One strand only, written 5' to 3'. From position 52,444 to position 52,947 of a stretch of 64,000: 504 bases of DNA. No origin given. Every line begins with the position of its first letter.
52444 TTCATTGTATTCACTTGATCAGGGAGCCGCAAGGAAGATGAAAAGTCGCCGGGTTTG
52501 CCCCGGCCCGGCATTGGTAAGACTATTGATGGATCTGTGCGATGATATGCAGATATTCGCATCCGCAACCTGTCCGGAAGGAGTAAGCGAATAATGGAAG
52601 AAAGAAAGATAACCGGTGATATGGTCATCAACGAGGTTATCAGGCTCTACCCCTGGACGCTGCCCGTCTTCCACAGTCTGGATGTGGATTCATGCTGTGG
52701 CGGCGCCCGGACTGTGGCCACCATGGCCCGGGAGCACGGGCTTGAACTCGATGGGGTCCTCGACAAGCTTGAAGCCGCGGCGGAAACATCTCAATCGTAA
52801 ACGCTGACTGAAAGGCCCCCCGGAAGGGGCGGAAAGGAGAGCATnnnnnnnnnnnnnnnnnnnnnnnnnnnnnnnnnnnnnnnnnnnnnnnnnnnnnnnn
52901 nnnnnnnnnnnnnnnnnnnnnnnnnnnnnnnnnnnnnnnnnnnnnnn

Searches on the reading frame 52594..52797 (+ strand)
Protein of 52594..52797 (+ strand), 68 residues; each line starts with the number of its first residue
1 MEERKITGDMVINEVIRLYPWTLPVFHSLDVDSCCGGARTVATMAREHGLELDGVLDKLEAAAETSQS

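Call 56: search_protein_families(library=pfam, proteins=[window:52594-52797:+], max_evalue=0.01)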
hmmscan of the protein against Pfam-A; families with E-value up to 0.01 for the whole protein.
window:52594-52797:+ (68 aa): 2 families
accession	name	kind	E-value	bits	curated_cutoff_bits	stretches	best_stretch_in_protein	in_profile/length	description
PF04405.19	ScdA_N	-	4e-10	39.6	32.5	1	12-62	5-55/56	Domain of Unknown function (DUF542)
PF08984.16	DUF1858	-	0.00018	22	32.2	1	6-49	1-52/59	Domain of unknown function (DUF1858)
